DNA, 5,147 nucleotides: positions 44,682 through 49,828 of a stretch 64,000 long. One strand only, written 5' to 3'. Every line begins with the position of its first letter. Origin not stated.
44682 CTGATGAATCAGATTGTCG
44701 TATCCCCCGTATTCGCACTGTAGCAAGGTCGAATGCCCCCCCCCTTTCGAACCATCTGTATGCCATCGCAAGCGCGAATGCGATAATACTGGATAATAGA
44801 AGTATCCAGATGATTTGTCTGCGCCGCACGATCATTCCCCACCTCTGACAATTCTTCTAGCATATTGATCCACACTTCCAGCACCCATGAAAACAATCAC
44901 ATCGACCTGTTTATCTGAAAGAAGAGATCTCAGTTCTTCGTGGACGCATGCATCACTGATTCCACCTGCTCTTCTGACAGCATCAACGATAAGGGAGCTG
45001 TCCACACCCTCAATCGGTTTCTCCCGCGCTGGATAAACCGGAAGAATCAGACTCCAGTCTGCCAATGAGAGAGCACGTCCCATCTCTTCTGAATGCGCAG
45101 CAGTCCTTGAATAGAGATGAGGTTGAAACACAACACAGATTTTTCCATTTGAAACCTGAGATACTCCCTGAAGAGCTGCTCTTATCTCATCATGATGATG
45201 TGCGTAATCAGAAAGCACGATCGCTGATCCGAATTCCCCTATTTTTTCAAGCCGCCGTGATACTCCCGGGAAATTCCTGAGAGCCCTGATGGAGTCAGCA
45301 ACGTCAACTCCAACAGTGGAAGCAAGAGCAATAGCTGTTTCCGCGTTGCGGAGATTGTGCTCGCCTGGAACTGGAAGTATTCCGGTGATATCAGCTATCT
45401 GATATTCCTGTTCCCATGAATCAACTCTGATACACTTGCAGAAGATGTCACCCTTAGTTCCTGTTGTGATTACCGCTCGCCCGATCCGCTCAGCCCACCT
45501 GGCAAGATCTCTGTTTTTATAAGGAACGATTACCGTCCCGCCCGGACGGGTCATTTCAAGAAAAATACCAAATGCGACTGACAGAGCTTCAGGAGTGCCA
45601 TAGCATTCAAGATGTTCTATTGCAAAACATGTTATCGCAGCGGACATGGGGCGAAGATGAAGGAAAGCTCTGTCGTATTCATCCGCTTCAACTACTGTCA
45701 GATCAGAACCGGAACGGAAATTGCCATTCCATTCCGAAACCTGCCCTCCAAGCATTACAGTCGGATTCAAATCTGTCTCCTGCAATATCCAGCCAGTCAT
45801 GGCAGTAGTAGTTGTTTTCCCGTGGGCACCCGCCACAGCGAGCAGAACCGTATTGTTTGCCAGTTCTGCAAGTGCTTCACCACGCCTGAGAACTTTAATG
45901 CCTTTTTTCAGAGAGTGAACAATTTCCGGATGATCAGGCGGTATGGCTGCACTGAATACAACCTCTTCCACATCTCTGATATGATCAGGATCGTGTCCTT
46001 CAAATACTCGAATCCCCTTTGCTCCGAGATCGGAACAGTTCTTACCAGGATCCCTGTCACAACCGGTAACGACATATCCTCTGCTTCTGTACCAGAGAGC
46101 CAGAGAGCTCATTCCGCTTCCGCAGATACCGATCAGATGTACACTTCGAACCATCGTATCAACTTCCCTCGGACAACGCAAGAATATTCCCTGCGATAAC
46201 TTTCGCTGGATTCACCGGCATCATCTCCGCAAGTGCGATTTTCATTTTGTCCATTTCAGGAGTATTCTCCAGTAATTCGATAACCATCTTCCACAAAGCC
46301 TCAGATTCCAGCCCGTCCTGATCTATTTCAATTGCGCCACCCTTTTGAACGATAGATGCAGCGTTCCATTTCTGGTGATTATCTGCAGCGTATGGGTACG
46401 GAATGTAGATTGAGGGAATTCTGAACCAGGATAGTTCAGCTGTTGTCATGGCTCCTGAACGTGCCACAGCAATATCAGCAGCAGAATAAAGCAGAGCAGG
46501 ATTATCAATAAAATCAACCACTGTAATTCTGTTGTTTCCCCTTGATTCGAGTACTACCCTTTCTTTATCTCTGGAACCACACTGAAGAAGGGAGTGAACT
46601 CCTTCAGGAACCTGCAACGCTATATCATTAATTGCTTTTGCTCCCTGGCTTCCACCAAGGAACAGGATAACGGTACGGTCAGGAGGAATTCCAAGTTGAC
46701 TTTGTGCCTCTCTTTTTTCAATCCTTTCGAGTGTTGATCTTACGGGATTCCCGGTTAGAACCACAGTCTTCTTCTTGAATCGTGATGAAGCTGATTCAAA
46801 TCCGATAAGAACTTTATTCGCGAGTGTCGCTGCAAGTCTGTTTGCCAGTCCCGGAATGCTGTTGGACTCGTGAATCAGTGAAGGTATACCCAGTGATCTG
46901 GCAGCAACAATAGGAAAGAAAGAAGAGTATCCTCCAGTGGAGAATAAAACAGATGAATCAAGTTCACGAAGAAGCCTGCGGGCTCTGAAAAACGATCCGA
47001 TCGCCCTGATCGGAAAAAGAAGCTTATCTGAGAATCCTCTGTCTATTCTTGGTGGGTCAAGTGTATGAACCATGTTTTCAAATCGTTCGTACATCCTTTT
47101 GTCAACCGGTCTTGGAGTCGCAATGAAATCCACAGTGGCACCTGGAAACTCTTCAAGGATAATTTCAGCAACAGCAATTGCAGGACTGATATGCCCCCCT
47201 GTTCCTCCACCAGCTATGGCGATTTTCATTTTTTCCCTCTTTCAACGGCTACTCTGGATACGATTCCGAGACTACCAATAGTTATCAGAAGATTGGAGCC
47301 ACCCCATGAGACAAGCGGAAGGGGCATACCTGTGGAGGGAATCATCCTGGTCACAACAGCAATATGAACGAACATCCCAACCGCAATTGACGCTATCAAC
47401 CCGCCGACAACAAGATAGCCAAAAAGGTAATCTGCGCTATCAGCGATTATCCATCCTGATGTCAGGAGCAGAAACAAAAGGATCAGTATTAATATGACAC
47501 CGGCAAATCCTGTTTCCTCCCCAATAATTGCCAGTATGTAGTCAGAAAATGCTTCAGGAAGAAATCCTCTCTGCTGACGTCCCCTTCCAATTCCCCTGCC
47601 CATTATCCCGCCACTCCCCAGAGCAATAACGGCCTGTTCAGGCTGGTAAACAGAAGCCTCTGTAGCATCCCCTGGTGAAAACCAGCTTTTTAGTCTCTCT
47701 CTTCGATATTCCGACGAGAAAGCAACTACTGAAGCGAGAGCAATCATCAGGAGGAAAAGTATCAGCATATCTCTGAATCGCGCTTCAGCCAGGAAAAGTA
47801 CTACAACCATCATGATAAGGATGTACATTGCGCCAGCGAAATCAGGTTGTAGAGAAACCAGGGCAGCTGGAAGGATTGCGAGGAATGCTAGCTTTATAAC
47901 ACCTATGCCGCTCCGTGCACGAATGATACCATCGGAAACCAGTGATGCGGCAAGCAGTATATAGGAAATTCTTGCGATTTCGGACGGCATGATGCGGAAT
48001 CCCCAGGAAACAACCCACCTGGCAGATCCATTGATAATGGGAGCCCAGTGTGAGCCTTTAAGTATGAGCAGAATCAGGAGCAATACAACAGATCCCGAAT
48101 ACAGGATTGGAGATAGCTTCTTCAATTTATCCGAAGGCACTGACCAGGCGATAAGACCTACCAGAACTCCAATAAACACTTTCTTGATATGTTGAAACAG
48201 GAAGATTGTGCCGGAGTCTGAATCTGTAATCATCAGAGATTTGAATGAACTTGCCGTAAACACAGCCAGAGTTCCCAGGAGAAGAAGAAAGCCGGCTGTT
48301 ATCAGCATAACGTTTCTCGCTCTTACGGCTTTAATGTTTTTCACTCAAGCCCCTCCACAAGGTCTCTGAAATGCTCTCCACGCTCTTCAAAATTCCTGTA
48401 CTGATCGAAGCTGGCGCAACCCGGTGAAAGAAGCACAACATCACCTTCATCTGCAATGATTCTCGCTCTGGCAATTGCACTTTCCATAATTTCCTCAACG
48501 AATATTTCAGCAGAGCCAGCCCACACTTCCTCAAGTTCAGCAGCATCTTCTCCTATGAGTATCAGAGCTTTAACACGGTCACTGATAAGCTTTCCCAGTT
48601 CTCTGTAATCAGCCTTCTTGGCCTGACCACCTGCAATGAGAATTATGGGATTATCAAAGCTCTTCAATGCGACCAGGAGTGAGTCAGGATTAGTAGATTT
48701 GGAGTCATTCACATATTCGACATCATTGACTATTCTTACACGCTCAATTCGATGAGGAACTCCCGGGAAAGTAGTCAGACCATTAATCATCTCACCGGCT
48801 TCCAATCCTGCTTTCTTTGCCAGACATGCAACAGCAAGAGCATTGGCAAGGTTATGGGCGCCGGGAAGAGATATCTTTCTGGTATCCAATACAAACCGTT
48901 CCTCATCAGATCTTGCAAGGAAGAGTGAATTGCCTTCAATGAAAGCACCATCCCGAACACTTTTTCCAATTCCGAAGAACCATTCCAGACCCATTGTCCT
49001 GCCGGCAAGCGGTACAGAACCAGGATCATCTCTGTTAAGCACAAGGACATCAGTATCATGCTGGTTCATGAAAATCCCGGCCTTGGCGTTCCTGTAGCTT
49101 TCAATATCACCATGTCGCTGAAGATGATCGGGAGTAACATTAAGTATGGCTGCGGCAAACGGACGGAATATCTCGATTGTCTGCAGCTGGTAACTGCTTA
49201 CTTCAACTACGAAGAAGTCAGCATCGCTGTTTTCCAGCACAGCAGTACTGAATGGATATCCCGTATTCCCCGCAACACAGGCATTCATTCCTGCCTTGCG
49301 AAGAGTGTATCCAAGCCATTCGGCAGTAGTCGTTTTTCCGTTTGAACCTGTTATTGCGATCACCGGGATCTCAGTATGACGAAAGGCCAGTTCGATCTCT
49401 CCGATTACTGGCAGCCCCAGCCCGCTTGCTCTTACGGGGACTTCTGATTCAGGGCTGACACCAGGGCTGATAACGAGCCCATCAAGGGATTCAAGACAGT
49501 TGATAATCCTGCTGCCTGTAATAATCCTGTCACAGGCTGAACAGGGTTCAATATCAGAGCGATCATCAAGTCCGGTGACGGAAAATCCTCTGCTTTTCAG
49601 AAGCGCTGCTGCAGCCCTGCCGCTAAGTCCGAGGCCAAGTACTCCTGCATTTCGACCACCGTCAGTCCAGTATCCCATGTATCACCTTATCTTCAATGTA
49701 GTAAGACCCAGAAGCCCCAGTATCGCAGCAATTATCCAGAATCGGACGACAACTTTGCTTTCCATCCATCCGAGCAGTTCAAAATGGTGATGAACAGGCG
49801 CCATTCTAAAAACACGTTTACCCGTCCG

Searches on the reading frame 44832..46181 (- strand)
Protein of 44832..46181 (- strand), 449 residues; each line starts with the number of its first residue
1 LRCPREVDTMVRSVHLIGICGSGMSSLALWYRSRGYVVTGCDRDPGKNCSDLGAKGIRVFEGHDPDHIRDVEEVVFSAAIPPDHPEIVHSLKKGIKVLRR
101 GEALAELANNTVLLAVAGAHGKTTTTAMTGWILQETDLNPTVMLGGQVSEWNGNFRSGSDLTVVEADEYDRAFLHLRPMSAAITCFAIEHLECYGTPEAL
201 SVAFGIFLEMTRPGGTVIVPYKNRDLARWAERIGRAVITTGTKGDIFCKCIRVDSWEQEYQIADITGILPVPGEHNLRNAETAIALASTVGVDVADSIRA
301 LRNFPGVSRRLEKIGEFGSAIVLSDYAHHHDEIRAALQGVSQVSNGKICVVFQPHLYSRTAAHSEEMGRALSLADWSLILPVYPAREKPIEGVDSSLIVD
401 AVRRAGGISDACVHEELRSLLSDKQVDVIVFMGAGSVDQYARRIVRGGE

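Call 85: search_protein_families(library=pfam, proteins=[window:44832-46181:-], max_evalue=1e-8)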
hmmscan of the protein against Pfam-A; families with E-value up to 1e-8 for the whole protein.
window:44832-46181:- (449 aa): 3 families
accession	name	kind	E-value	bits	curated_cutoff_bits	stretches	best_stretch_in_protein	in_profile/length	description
PF01225.30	Mur_ligase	-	2.4e-22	79.6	21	1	14-110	2-93/95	Mur ligase family, catalytic domain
PF08245.18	Mur_ligase_M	-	5e-15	56.4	24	1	116-287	1-200/200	Mur ligase middle domain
PF02875.26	Mur_ligase_C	-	6.9e-14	53.2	28.4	1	309-435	1-127/127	Mur ligase, glutamate ligase domain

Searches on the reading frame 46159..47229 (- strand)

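Call 85: search_protein_families(library=pfam, proteins=[window:46159-47229:-], max_evalue=1e-8)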
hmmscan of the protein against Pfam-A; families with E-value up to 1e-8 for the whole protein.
window:46159-47229:- (356 aa): 2 families
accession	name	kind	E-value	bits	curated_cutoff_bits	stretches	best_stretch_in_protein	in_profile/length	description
PF04101.22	Glyco_tran_28_C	-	1.9e-30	106.6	22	1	187-332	1-153/166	Glycosyltransferase family 28 C-terminal domain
PF03033.26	Glyco_transf_28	-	1.4e-27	96.9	26.2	1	3-142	1-139/139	Glycosyltransferase family 28 N-terminal domain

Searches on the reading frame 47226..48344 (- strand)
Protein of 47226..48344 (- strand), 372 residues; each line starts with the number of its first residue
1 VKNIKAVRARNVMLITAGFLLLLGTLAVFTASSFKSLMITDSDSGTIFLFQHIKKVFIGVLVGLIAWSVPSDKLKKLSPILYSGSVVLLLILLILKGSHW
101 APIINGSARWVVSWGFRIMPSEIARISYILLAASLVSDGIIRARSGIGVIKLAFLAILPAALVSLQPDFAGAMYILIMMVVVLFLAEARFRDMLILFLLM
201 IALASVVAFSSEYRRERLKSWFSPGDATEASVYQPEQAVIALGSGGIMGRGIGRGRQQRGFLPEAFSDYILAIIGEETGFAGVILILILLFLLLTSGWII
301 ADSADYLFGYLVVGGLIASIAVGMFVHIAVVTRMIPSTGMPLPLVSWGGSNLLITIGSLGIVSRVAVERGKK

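Call 85: search_protein_families(library=pfam, proteins=[window:47226-48344:-], max_evalue=1e-8)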
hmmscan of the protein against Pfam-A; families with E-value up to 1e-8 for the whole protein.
window:47226-48344:- (372 aa): 1 family
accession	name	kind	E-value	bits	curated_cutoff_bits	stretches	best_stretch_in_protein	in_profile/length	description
PF01098.24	FTSW_RODA_SPOVE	-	2.4e-73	247.6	26.4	1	13-369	4-354/356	Cell cycle protein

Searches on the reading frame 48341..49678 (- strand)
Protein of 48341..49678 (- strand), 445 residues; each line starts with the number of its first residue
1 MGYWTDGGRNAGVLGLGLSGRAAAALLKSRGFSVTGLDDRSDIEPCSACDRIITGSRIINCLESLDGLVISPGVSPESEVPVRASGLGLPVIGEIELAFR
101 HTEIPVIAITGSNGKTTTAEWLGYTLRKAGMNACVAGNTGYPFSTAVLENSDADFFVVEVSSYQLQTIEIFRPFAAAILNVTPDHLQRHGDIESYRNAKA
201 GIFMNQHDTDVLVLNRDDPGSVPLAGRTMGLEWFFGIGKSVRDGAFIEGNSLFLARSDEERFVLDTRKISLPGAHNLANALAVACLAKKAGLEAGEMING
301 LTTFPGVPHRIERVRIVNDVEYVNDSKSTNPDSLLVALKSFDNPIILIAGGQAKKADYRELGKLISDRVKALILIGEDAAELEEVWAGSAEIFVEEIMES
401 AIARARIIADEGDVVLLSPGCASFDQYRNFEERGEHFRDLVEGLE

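Call 85: search_protein_families(library=pfam, proteins=[window:48341-49678:-], max_evalue=1e-8)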
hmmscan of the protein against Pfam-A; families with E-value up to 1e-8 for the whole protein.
window:48341-49678:- (445 aa): 2 families
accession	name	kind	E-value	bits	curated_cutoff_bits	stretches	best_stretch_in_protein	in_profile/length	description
PF08245.18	Mur_ligase_M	-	5e-31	108.7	24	1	109-287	1-200/200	Mur ligase middle domain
PF02875.26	Mur_ligase_C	-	4.4e-15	57.1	28.4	1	309-419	1-125/127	Mur ligase, glutamate ligase domain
